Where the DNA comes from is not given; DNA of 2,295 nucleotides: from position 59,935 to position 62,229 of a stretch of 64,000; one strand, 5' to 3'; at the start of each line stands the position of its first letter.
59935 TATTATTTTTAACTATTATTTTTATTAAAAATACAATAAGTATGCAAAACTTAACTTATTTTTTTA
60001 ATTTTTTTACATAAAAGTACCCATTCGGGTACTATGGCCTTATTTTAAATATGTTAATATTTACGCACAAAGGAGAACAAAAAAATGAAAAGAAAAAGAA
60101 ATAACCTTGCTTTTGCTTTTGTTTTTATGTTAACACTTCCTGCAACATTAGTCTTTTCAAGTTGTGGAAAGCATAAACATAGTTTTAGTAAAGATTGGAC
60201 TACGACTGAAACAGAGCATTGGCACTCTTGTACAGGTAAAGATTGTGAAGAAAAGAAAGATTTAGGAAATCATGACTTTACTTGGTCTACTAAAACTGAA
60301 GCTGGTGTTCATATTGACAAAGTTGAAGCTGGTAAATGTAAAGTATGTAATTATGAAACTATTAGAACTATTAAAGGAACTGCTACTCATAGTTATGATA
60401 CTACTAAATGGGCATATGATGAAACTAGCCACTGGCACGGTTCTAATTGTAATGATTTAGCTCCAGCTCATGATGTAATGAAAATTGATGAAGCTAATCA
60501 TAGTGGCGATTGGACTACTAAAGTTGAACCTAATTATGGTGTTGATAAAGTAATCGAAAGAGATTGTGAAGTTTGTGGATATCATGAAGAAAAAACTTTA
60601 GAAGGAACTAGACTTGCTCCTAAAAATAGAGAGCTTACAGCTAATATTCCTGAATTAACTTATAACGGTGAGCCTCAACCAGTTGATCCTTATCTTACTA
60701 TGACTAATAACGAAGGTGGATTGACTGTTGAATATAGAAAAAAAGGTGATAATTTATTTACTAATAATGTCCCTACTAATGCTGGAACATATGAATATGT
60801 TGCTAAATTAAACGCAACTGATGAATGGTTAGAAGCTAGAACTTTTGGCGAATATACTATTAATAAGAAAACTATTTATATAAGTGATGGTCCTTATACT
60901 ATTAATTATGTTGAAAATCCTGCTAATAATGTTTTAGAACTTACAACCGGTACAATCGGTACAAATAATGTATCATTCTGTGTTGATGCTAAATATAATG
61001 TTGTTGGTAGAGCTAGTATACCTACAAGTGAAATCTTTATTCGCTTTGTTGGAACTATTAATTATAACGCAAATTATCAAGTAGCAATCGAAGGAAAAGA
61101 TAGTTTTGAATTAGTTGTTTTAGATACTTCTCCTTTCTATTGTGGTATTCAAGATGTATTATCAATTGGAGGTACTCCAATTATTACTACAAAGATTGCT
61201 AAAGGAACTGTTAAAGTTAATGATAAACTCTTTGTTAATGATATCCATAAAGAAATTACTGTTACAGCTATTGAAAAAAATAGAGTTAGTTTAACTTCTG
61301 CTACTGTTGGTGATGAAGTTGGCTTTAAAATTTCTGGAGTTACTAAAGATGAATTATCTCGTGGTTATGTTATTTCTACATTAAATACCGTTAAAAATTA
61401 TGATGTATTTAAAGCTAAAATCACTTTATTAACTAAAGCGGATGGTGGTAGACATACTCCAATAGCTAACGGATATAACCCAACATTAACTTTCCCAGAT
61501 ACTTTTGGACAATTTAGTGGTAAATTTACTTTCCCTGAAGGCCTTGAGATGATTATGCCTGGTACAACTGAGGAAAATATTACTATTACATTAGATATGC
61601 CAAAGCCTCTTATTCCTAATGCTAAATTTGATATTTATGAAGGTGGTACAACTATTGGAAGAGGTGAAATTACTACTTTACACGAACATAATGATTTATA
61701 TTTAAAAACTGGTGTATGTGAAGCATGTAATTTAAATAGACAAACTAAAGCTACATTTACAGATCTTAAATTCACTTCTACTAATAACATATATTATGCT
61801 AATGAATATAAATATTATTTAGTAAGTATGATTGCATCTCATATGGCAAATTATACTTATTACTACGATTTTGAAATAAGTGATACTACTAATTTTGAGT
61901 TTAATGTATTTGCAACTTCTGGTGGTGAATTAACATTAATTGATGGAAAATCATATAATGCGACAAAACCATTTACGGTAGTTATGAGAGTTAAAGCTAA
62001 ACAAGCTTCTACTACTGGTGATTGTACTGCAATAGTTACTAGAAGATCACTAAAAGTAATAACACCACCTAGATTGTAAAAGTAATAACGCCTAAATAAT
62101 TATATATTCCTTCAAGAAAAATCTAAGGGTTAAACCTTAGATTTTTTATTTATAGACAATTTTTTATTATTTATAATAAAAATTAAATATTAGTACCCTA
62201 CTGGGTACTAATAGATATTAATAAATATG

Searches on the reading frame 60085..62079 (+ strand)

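Call 9: search_protein_families(library=pfam, proteins=[window:60085-62079:+], max_evalue=0.001)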
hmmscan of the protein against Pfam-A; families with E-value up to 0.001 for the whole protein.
window:60085-62079:+ (664 aa): 2 families
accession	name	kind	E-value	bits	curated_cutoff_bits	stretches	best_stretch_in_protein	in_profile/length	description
PF03143.23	GTP_EFTU_D3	-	1.7e-11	44.8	27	1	436-532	2-105/106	Elongation factor Tu C-terminal domain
PF03144.31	GTP_EFTU_D2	-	4.7e-09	37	30.3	1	366-430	3-72/73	Elongation factor Tu domain 2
